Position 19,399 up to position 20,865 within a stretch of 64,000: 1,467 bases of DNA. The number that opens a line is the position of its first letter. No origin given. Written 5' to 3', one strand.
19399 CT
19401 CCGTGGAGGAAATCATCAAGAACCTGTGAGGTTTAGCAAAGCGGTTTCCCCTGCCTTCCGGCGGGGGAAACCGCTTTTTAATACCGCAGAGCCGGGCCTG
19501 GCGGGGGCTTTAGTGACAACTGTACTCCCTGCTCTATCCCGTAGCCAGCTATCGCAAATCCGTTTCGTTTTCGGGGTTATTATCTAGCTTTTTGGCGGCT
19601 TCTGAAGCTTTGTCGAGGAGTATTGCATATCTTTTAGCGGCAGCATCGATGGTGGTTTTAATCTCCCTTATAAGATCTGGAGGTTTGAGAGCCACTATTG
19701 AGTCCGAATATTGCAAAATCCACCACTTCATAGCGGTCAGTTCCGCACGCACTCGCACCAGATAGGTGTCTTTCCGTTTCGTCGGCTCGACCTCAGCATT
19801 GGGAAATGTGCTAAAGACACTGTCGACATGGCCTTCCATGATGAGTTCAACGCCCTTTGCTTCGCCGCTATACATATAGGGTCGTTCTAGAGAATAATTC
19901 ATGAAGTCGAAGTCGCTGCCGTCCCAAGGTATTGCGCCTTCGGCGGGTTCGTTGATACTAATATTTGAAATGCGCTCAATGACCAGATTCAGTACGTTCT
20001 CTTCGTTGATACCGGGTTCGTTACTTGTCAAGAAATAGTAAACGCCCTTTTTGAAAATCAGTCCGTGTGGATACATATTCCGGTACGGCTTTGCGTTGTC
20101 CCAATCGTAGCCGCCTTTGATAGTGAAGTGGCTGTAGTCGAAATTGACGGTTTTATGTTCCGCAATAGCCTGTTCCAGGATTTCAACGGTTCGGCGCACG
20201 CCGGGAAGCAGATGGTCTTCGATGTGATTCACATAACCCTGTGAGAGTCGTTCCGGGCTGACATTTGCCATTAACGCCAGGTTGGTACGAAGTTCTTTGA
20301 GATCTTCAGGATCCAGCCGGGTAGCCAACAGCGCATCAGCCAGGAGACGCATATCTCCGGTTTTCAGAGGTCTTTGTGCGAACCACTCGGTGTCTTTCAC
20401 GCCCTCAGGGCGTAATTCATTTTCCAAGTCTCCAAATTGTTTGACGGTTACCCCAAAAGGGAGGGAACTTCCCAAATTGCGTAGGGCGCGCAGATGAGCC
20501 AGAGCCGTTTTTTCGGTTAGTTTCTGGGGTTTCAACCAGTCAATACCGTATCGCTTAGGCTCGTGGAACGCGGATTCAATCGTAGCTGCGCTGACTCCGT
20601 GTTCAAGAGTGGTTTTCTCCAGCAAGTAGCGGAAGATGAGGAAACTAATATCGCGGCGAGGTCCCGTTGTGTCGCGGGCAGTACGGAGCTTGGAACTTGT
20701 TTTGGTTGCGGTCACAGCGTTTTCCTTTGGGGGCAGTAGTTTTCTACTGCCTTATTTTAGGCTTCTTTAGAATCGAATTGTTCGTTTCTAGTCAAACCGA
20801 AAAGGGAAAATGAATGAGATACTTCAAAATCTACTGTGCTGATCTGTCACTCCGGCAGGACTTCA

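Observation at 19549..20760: WYL/WCX regulator with a perfect 8-4-8 palindromic operator in the divergent promoter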

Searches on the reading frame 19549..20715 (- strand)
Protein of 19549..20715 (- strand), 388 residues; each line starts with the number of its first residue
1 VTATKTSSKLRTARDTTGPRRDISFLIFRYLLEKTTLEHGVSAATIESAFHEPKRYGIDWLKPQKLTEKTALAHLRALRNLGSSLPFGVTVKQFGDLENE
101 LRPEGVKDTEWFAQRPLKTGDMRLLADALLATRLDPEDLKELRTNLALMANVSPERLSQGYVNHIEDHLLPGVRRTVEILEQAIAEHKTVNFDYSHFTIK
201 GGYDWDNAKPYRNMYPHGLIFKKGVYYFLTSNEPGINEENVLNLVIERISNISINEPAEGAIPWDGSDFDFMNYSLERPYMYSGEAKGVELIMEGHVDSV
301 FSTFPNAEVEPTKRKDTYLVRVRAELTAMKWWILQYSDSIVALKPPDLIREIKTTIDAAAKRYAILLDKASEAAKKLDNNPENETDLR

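Call 6: search_protein_families(library=pfam, proteins=[window:19549-20715:-], max_evalue=0.01)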
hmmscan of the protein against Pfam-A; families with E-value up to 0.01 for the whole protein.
window:19549-20715:- (388 aa): 2 families
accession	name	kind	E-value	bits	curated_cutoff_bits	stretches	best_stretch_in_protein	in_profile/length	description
PF25583.1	WCX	-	9.9e-05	23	23.9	1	307-360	22-76/76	WCX domain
PF13280.12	WYL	-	0.00034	21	21.8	1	176-251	2-67/70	WYL domain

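Call 8: search_protein_families(library=padloc, proteins=[window:19549-20715:-], max_evalue=0.01)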
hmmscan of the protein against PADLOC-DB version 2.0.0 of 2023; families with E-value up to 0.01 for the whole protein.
window:19549-20715:- (388 aa): 2 families
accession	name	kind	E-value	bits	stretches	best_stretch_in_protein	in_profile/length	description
PDLC01652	WYL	-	1.3e-18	65.9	1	174-360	17-162/162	"CAS-I,CAS-II,CAS-III,CAS-IV,CAS-V,CAS-VI; associated_signaling"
PDLC01457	WYL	-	0.00011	19.9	1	124-346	79-227/229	"CAS-I,CAS-II,CAS-III,CAS-IV,CAS-V,CAS-VI; associated_signaling"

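Call 9: search_protein_families(library=ncbifam, proteins=[window:19549-20715:-], max_evalue=0.01)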
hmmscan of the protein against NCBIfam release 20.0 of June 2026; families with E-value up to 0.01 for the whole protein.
window:19549-20715:- (388 aa): 0 families

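Call 12: find_homologous_proteins(query=window:19549-20715:-, max_evalue=0.001)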
Query window:19549-20715:- (388 aa): 5 proteins with E <= 0.001 among 6359 candidates.
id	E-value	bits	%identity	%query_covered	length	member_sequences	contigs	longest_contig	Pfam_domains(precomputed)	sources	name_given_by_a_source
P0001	1.5e-246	835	95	100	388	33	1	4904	-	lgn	-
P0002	3.4e-213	726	88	96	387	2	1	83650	-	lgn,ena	-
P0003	8.8e-211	718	85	96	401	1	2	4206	-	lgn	-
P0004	6.3e-176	603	71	97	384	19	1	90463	-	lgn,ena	-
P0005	1.5e-156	539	95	65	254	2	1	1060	-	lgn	-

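Call 13: find_encoding_contigs(protein=P0002, flank=10000, max_places=4)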
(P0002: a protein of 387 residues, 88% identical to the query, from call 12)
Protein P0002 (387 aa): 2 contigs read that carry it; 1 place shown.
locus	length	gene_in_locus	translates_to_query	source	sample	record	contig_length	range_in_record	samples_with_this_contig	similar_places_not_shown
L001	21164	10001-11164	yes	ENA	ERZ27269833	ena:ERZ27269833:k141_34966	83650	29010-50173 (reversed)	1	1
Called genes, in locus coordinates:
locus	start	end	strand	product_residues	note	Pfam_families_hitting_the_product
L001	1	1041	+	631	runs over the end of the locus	PF04122:CW_binding_2, PF01471:PG_binding_1, PF00877:NLPC_P60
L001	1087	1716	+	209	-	-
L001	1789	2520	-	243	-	PF00149:Metallophos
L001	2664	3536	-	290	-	-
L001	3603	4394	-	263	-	-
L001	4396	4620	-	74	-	-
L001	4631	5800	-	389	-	PF00078:RVT_1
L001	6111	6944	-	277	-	-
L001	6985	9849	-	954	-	PF13238:AAA_18 (faint), PF07728:AAA_5 (faint), PF13401:AAA_22 (faint), PF05496:RuvB_N (faint), PF00004:AAA, PF17866:AAA_lid_6, PF00004:AAA, PF17866:AAA_lid_6, +1 more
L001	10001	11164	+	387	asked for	-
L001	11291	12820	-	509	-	PF02233:PNTB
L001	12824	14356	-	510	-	PF05222:AlaDh_PNT_N, PF01262:AlaDh_PNT_C, PF12769:PNTB_4TM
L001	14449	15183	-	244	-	PF14110:DUF4282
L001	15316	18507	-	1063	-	PF06008:Laminin_I (faint), PF03176:MMPL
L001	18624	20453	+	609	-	PF00089:Trypsin, PF13365:Trypsin_2, PF04122:CW_binding_2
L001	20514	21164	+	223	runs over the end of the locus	PF09335:VTT_dom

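Call 14: find_encoding_contigs(protein=P0004, flank=10000, max_places=4)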
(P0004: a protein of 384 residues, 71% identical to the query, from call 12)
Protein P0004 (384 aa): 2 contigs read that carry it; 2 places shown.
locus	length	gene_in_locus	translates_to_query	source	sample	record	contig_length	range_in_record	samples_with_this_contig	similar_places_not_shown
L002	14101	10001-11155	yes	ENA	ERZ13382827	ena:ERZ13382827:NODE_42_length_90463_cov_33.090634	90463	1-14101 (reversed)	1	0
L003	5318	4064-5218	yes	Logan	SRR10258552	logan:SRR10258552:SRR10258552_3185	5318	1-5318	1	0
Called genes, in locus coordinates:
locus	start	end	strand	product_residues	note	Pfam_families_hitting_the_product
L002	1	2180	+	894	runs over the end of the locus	PF01751:Toprim, PF01131:Topoisom_bac, PF13368:Toprim_C_rpt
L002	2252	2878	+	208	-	PF02223:Thymidylate_kin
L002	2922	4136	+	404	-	PF13177:DNA_pol3_delta2, PF00004:AAA (weak), PF07728:AAA_5 (faint)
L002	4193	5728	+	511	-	PF00561:Abhydrolase_1, PF08386:Abhydrolase_4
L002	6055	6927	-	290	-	-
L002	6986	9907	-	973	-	PF13401:AAA_22 (faint), PF07728:AAA_5 (faint), PF05496:RuvB_N (faint), PF00004:AAA, PF17866:AAA_lid_6, PF00004:AAA, PF17866:AAA_lid_6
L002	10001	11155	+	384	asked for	-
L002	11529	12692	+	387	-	PF00814:TsaD, PF22521:HypF_C_2 (weak)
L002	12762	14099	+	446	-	?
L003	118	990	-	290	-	-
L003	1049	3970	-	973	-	PF13401:AAA_22 (faint), PF07728:AAA_5 (faint), PF05496:RuvB_N (faint), PF00004:AAA, PF17866:AAA_lid_6, PF00004:AAA, PF17866:AAA_lid_6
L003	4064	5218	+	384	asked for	-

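Call 18: find_encoding_contigs(protein=P0001, flank=10000, max_places=4)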
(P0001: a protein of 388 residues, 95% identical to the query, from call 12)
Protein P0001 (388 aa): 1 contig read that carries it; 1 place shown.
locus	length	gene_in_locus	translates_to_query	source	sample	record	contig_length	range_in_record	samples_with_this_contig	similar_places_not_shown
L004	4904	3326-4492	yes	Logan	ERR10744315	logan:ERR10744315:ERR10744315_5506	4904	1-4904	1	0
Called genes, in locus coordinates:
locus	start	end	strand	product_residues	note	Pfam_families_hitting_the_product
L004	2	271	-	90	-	?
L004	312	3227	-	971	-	PF13401:AAA_22 (faint), PF07728:AAA_5 (faint), PF27394:Aq_aa27 (faint), PF05496:RuvB_N (faint), PF00004:AAA, PF17866:AAA_lid_6, PF00004:AAA, PF17866:AAA_lid_6, +1 more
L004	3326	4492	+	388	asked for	-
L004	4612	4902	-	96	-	?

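Call 19: find_encoding_contigs(protein=P0003, flank=10000, max_places=4)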
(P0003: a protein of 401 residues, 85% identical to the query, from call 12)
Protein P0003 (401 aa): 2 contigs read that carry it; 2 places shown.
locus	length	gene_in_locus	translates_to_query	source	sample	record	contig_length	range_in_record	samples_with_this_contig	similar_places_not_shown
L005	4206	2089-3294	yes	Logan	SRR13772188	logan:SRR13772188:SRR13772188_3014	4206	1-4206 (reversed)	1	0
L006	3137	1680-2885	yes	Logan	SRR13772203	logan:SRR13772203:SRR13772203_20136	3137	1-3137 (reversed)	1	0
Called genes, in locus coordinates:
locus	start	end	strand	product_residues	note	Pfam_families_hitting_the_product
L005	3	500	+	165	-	?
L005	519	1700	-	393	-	PF00078:RVT_1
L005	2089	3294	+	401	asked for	-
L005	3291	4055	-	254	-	PF02627:CMD, PF07883:Cupin_2 (weak)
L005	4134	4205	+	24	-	?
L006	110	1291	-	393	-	PF00078:RVT_1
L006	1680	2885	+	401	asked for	-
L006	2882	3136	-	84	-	?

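Call 27: search_protein_representatives(protein=window:19549-20715:-)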
Query: 388 residues. Proteins with E-value up to 0.001 (for the whole library): 480; up to 1e-10: 43; up to 1e-30: 4. The best 150 are listed.
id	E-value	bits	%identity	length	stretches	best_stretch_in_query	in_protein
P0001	4.8e-247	835.3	95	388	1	1-388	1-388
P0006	8.8e-51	189.4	37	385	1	22-365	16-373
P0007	7.6e-49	183.0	36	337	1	19-363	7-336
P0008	5.7e-47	176.8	37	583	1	19-366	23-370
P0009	2.1e-19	86.1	32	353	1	25-360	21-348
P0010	1.5e-18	83.3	33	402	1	26-363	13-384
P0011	1.1e-16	77.2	28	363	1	12-364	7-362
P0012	1.5e-16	76.7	30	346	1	63-363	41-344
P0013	2.3e-16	76.1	32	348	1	37-353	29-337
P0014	8.9e-16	74.2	29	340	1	112-364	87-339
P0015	5.3e-15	71.6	27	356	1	77-363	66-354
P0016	5.7e-15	71.5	28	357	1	64-368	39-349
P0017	3.7e-14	68.8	28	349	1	108-364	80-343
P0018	4.3e-14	68.6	29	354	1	109-365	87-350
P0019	1.0e-13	67.3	26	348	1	99-363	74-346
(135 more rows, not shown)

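Call 29: find_homologous_proteins(query=A2, max_evalue=1e-10)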
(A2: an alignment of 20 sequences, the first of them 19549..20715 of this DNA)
Query A2 (20 sequences) (388 aa, profile of the alignment): 10 proteins with E <= 1e-10 among 8000 candidates.
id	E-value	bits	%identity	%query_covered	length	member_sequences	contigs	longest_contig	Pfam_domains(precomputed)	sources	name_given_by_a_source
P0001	5.5e-129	448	95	100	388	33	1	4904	-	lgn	-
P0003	4.8e-128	445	85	96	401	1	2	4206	-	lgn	-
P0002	7.6e-128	445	88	96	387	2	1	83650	-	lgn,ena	-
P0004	8.0e-120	418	71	97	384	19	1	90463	-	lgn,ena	-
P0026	1.0e-108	382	23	89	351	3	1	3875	PF13280.13,PF25583.2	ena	-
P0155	6.7e-101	356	23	91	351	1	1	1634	PF13280.13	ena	-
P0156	3.1e-98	347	25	74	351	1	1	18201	PF13280.13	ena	-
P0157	8.5e-98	346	23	76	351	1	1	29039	PF13280.13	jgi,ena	-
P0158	3.9e-96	340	26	77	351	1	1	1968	PF13280.13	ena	-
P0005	1.8e-77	279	95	65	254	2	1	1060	-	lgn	-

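Call 31: find_related_loci(query=A3, collection=genome_contigs, flank=8000)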
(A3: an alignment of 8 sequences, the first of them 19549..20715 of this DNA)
Query A3 (388 aa) in genome_contigs; peptide patterns used: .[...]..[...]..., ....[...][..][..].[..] (x = any residue, [..] = any of these).
34 stretches matched a pattern; 7 encode a relative of the query (tblastn E <= 1e-3); 6 distinct loci.
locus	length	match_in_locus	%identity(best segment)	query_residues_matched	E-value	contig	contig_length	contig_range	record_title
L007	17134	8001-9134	71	1-376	0e+0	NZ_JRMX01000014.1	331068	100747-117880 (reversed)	Arcanobacterium sp. S3PF19 contig14, whole genome shotgun sequence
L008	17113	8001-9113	35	3-363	3e-68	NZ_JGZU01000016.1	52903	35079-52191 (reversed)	Bifidobacterium tsurumiense strain JCM 13495 Contig16, whole genome shotgun sequence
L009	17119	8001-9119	35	20-363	8e-66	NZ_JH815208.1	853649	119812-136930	Schaalia turicensis ACS-279-V-Col4 supercont1.1, whole genome shotgun sequence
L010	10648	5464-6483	35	9-363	2e-52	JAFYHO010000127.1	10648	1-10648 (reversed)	MAG: Actinomycetaceae bacterium isolate RGIG7097 Water_buffalos_Abomasum-1__c498770, whole genome shotgun sequence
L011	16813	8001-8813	38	97-363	2e-50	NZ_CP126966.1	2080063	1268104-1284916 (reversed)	Gleimia europaea strain UMB0652 chromosome, complete genome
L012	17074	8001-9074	34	20-363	5e-57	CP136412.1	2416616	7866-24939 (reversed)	Arcanobacterium hippocoleae strain StanL chromosome, complete genome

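Call 33: search_protein_families(library=pfam, proteins=[L009:7148-7744:+, L009:7962-9137:+, L009:9130-9756:+, L009:9858-12695:-, L009:6190-6936:-, L008:6162-6749:+, L008:7962-9128:+, L008:9337-12192:-, L012:9128-10036:+, L010:6605-7777:+], max_evalue=0.001)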
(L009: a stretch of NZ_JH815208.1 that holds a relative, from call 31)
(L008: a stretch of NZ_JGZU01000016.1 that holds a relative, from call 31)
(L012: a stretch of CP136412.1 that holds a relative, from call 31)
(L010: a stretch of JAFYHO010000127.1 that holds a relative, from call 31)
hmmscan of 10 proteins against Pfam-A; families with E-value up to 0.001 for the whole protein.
L009:7148-7744:+ (198 aa): 1 family
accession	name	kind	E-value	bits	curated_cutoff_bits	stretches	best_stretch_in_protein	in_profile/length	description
PF00091.31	Tubulin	-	1.2e-19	71.8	33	1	6-168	3-187/190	Tubulin/FtsZ family, GTPase domain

L009:7962-9137:+ (391 aa): 2 families
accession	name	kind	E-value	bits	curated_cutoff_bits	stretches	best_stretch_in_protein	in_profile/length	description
PF25583.1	WCX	-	4.2e-09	37.1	23.9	1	331-382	22-75/76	WCX domain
PF13280.12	WYL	-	1.7e-05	25.2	21.8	0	234-279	29-70/70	WYL domain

L009:9130-9756:+ (208 aa): 0 families

L009:9858-12695:- (945 aa): 12 families
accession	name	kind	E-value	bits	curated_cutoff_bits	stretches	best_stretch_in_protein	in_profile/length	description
PF00004.35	AAA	-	3.8e-29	102.2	21.2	2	712-840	1-130/131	ATPase family associated with various cellular activities (AAA)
PF17866.7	AAA_lid_6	-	6.3e-21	74.6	24.3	2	868-927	5-60/60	AAA lid domain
PF05496.18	RuvB_N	-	7.2e-12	45.8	27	1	401-529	6-117/159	Holliday junction DNA helicase RuvB P-loop domain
PF13401.12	AAA_22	-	1.5e-11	45.2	27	0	455-538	48-127/130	AAA domain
PF07728.20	AAA_5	-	6.4e-08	33.1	22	0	441-524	2-94/139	AAA domain (dynein-related subfamily)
PF13191.12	AAA_16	-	3.4e-07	31.4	32.6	0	693-770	8-85/167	AAA ATPase domain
PF13604.12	AAA_30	-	9.4e-07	29.2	27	0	711-809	20-120/191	AAA domain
PF13245.12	AAA_19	-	5.4e-05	23.8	25.1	0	708-737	10-39/134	AAA domain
PF01078.27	Mg_chelatase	-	8.9e-05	22.4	20.3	0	426-465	10-49/207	Magnesium chelatase, subunit ChlI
PF00158.32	Sigma54_activat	-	0.00024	21.2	20.2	0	694-736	8-49/168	Sigma-54 interaction domain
PF13238.12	AAA_18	-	0.00048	21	29.4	0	714-732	3-21/128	AAA domain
PF06414.18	Zeta_toxin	-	0.00098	19.1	22.3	0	703-731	10-38/199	Zeta toxin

L009:6190-6936:- (248 aa): 1 family
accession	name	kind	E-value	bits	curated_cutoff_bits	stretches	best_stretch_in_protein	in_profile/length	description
PF00149.33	Metallophos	-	2.6e-14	54.5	21.5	1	2-221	3-165/191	Calcineurin-like phosphoesterase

L008:6162-6749:+ (195 aa): 1 family
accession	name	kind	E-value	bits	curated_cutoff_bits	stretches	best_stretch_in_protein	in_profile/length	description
PF00091.31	Tubulin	-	2.5e-21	77.2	33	1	5-168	2-188/190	Tubulin/FtsZ family, GTPase domain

L008:7962-9128:+ (388 aa): 2 families
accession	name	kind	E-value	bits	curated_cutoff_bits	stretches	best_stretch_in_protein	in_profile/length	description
PF25583.1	WCX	-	9.9e-10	39.1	23.9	1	333-380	27-75/76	WCX domain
PF13280.12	WYL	-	8.4e-07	29.3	21.8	1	222-276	19-69/70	WYL domain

L008:9337-12192:- (951 aa): 11 families
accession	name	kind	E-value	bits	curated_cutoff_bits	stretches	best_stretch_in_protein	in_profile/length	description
PF00004.35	AAA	-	1e-27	97.6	21.2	2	713-819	1-112/131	ATPase family associated with various cellular activities (AAA)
PF17866.7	AAA_lid_6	-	2.3e-23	82.5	24.3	2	867-928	3-60/60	AAA lid domain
PF05496.18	RuvB_N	-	3.2e-11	43.7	27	1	405-533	6-117/159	Holliday junction DNA helicase RuvB P-loop domain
PF13401.12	AAA_22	-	1.3e-10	42.1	27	0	445-497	8-56/130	AAA domain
PF07728.20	AAA_5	-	4.8e-09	36.8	22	0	445-467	2-24/139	AAA domain (dynein-related subfamily)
PF13604.12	AAA_30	-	2.6e-08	34.2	27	0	444-537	20-123/191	AAA domain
PF13191.12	AAA_16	-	2.5e-06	28.5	32.6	0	706-752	20-64/167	AAA ATPase domain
PF13245.12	AAA_19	-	3.5e-06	27.7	25.1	0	706-738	7-39/134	AAA domain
PF13238.12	AAA_18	-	4.6e-05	24.3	29.4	0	448-534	4-76/128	AAA domain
PF20720.3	nSTAND3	-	7.7e-05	22.9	27.2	0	713-737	20-44/155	Novel STAND NTPase 3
PF01078.27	Mg_chelatase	-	0.00041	20.3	20.3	0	712-736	24-48/207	Magnesium chelatase, subunit ChlI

L012:9128-10036:+ (302 aa): 0 families

L010:6605-7777:+ (390 aa): 0 families
